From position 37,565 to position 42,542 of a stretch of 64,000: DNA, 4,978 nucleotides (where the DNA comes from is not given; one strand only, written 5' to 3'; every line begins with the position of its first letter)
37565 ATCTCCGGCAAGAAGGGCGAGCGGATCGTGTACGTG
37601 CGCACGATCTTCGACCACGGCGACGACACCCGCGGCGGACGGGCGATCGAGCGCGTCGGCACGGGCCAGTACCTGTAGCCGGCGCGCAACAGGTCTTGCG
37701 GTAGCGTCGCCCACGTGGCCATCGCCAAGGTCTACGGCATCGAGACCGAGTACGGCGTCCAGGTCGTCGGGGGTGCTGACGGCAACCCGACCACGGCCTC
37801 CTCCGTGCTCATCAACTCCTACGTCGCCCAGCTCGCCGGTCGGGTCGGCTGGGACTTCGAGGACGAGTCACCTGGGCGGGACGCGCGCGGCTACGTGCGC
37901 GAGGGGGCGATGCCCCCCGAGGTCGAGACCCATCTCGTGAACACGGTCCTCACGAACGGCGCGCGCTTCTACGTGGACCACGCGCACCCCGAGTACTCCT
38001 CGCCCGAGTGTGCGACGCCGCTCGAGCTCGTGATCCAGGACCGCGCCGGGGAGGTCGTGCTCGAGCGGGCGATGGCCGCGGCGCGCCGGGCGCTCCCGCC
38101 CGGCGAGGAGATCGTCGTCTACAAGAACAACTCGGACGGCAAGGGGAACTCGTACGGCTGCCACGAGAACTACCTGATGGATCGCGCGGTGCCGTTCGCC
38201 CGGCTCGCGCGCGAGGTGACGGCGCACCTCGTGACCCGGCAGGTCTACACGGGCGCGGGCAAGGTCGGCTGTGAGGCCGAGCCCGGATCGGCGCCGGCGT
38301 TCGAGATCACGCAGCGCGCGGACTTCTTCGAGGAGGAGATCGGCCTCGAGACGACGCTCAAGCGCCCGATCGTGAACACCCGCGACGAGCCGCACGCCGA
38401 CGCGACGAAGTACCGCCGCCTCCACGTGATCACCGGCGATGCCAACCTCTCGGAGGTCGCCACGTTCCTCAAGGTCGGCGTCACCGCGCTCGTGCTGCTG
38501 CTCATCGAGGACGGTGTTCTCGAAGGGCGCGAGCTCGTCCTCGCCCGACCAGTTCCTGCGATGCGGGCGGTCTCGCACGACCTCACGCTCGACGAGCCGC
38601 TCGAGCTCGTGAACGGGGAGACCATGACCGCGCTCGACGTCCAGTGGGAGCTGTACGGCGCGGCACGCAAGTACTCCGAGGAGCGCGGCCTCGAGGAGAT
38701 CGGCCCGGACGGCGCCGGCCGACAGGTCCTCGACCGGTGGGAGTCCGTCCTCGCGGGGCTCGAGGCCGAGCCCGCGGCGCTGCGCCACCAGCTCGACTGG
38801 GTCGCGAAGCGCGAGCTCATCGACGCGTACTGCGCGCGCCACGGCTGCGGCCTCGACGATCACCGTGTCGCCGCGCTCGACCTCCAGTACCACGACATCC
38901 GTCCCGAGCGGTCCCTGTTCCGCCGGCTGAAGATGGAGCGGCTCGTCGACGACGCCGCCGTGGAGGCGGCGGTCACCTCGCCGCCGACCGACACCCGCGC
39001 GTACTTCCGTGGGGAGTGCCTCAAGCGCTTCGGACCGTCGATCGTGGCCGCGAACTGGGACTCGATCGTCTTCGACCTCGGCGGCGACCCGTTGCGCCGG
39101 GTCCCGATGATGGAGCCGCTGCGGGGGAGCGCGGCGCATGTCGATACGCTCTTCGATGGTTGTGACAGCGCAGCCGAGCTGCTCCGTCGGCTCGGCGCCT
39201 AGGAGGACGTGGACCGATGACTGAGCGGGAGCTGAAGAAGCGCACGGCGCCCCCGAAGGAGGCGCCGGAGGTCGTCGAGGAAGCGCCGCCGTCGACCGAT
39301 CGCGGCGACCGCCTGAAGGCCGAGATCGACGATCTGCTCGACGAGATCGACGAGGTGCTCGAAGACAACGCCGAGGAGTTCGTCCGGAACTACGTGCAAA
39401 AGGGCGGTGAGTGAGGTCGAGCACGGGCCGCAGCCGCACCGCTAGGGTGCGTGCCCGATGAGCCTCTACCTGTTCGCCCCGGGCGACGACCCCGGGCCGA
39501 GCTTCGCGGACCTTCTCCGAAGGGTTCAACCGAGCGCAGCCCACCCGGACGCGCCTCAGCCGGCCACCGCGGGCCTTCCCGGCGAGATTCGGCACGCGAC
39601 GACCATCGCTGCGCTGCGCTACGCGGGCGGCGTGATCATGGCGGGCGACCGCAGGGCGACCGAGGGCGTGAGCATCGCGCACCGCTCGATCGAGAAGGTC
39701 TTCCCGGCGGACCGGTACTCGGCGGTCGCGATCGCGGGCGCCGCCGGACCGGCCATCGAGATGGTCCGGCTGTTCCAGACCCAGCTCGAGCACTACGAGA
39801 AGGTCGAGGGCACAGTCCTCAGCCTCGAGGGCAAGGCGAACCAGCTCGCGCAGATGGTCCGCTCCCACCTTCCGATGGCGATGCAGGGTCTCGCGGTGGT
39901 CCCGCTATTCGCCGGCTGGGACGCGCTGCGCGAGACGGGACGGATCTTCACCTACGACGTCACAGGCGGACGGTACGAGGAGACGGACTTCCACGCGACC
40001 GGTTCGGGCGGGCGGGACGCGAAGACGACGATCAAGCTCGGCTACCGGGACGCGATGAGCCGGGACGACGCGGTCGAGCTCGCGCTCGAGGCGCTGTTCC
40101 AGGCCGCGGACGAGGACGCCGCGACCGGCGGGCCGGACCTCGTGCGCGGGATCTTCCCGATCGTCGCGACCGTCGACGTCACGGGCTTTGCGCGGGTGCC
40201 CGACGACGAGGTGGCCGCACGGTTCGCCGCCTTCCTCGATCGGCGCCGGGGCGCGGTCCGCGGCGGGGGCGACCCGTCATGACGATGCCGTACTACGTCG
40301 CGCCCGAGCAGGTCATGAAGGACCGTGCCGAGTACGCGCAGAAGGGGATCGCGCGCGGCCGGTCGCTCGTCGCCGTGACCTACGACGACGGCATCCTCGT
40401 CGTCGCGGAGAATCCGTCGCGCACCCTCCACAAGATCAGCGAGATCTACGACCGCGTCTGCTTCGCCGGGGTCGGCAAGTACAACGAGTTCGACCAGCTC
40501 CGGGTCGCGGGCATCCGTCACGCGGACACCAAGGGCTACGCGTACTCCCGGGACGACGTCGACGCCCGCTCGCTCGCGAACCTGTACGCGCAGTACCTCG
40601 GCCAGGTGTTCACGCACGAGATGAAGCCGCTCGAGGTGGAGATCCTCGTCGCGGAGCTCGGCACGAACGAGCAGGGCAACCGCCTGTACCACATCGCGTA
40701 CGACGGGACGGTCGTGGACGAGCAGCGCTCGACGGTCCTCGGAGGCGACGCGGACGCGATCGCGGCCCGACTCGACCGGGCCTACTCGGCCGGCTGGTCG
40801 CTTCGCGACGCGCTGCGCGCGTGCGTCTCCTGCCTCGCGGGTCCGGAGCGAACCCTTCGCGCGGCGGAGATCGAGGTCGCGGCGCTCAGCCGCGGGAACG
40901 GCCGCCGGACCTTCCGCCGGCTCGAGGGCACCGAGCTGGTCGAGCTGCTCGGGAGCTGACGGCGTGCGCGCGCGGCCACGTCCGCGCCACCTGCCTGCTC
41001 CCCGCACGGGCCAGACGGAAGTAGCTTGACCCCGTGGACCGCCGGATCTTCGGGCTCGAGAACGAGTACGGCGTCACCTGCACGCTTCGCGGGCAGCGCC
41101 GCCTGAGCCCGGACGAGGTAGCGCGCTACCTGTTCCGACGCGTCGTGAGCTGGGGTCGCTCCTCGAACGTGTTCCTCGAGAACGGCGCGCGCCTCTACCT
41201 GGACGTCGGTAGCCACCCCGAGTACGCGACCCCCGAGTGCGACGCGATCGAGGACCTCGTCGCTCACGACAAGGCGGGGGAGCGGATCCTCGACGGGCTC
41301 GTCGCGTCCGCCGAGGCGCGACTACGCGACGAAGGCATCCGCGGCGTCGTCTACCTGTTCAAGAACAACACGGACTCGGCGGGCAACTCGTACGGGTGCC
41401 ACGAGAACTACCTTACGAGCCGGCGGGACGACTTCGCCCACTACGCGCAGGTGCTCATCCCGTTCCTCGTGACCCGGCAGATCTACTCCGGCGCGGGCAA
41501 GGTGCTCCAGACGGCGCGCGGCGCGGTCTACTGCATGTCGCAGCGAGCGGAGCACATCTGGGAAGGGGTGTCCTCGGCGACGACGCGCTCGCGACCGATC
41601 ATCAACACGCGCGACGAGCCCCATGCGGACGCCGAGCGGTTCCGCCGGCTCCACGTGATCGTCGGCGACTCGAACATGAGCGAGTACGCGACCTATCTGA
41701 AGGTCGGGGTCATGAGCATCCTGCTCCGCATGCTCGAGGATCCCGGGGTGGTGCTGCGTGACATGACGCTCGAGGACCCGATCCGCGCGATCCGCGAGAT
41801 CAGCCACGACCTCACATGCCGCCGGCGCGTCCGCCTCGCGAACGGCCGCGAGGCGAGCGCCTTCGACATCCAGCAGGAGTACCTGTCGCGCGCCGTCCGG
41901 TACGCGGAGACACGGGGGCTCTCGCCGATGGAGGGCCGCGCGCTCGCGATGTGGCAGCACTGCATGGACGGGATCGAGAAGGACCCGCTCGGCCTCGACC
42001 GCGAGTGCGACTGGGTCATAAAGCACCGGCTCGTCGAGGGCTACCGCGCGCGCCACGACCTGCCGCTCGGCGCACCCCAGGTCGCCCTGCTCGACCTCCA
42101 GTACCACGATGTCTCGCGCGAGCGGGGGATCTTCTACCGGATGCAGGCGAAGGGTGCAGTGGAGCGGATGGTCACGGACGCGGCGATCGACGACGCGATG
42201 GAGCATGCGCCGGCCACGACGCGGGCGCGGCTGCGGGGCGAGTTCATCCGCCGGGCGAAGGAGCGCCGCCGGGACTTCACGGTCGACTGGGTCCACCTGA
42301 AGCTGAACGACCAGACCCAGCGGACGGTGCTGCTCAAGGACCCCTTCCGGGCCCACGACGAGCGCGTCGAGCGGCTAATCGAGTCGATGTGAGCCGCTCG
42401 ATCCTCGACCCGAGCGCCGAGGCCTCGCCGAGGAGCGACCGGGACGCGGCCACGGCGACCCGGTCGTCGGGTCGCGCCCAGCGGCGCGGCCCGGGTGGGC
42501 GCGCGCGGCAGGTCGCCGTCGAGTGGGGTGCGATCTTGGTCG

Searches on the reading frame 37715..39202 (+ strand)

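Call 7: search_protein_families(library=pfam, proteins=[window:37715-39202:+], max_evalue=0.01)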
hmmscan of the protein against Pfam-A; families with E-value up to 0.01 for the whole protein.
window:37715-39202:+ (495 aa): 1 family
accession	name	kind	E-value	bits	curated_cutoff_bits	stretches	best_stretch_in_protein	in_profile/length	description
PF03136.20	Pup_ligase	-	3.2e-166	554.1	25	1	5-451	1-440/441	Pup-ligase protein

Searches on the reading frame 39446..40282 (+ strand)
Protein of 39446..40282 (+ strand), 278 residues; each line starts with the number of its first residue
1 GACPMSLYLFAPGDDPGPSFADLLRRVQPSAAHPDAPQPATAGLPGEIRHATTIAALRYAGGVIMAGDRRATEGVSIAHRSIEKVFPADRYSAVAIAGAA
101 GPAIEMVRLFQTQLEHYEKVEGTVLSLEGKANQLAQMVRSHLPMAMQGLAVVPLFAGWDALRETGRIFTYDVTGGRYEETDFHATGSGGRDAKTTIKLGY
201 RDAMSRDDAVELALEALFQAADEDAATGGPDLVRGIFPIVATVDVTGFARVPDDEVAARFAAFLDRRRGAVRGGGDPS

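Call 7: search_protein_families(library=pfam, proteins=[window:39446-40282:+], max_evalue=0.01)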
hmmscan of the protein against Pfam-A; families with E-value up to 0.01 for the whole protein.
window:39446-40282:+ (278 aa): 1 family
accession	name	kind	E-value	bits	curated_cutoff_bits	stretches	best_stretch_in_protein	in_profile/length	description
PF00227.31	Proteasome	-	5.2e-36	124.5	22.4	1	49-229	2-182/189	Proteasome subunit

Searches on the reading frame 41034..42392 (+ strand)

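Call 87: search_protein_families(library=pfam, proteins=[window:41034-42392:+], max_evalue=0.00001)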
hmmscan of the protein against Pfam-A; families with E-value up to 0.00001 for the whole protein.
window:41034-42392:+ (452 aa): 1 family
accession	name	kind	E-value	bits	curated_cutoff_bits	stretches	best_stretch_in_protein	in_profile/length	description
PF03136.20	Pup_ligase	-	1.6e-161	538.7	25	1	4-423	1-441/441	Pup-ligase protein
